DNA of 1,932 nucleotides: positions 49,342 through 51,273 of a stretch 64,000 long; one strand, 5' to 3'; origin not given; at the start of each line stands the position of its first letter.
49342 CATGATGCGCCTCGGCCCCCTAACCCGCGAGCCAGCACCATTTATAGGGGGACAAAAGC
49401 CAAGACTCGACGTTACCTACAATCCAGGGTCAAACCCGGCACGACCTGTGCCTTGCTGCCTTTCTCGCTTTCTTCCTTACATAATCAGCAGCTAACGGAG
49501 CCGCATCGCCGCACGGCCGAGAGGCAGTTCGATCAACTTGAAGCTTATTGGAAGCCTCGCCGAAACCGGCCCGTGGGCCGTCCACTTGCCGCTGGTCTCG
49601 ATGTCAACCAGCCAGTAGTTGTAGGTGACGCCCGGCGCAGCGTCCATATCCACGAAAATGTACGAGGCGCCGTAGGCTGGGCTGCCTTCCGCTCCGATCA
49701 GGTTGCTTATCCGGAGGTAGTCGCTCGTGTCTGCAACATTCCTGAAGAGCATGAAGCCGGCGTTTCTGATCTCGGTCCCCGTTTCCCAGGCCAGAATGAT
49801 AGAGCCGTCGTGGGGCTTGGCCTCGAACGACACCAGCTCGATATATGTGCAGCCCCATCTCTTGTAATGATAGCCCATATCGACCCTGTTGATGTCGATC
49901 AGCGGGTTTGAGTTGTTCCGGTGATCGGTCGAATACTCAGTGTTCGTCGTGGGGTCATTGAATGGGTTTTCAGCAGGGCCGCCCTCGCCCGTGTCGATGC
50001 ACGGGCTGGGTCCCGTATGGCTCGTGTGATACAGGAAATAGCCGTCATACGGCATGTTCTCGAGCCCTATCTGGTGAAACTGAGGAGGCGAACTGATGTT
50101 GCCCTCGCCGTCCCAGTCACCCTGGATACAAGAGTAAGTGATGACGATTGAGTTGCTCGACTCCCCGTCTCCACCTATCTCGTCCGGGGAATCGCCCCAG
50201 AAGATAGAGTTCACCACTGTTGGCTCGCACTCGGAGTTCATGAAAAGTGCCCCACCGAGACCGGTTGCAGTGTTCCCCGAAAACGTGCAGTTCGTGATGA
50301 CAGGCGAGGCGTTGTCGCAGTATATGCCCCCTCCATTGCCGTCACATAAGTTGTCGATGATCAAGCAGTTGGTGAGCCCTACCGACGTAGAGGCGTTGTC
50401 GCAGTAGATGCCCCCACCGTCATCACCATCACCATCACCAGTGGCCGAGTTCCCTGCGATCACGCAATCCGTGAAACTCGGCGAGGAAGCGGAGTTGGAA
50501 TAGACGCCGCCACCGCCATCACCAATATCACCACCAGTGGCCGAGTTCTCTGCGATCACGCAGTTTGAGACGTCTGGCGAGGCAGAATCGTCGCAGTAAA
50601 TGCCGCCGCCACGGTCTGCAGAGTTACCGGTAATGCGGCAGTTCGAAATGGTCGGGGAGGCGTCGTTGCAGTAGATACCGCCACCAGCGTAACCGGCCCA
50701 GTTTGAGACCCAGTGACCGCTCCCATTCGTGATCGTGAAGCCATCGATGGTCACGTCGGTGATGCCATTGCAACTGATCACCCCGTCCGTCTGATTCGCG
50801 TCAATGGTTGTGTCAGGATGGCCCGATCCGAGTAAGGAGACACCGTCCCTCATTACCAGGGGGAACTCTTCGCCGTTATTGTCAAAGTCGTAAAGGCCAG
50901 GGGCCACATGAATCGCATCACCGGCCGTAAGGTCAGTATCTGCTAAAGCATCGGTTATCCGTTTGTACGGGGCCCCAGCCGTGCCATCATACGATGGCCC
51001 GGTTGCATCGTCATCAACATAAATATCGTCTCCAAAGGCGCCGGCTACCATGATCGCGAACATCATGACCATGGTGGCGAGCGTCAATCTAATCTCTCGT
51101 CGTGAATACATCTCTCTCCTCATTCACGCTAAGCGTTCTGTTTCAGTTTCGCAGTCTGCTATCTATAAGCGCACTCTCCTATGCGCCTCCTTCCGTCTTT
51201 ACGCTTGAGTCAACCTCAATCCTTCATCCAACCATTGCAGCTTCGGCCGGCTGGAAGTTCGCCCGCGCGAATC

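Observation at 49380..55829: Array of three beta-helix surface proteins, each followed by a conserved 63-aa Cys-containing peptide gene with an ATGA start/stop overlap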

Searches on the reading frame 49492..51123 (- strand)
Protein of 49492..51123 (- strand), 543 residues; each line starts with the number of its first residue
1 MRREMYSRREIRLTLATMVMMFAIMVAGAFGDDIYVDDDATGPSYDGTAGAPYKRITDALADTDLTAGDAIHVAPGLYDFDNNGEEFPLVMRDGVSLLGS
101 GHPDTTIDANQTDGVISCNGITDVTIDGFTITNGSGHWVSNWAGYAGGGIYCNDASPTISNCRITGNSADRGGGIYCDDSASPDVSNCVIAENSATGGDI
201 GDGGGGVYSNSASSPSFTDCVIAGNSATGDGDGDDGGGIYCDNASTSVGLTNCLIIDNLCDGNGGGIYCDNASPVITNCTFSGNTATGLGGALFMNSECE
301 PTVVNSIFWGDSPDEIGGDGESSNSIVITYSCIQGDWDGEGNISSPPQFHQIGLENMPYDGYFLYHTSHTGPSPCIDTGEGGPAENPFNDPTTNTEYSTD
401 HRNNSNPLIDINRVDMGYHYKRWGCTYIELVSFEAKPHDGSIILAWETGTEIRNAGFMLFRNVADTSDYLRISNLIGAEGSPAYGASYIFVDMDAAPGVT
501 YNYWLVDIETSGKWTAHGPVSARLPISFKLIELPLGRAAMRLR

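Call 7: search_protein_families(library=pfam, proteins=[window:49492-51123:-], max_evalue=0.01)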
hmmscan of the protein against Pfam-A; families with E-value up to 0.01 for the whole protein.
window:49492-51123:- (543 aa): 4 families
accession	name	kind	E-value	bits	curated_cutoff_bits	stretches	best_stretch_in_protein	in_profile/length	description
PF07602.17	DUF1565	-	4.6e-16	59.3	20.3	1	44-258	6-198/257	Protein of unknown function (DUF1565)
PF13229.12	Beta_helix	-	1.5e-15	57.6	25.9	2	91-245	22-148/158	Right handed beta helix region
PF02415.23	Chlam_PMP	-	8.1e-11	41.4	20.6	1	278-294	1-17/19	Chlamydia polymorphic membrane protein (Chlamydia_PMP) repeat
PF05048.19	NosD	-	2.8e-06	27.4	23.6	1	250-326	46-118/212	Periplasmic copper-binding protein (NosD)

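Call 8: search_protein_families(library=ncbifam, proteins=[window:49492-51123:-], max_evalue=1)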
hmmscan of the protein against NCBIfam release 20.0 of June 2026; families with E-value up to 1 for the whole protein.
window:49492-51123:- (543 aa): 3 families
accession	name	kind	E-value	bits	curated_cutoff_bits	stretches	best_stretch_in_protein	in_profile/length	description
NF047854.1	LIC10774_subfam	equivalog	4.4e-14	52.2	380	1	34-230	61-243/358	LIC10774/LIC10365 family surface protein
TIGR01376.1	POMP_repeat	repeat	6e-11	41.6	15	3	278-298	4-24/28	polymorphic outer membrane protein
TIGR03804.1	para_beta_helix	repeat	4.4e-06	26.3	19.45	2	251-285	8-43/44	parallel beta-helix repeat protein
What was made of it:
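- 49492..51123 (-): BH1: signal peptide, beta-helix with Chlam_PMP/NosD-type repeats, DMGYHY, Fn3-like CTD (about 49549-49845) and a tail ...AAMRLR. It has no intact peptide gene. Calls 7 and 8.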
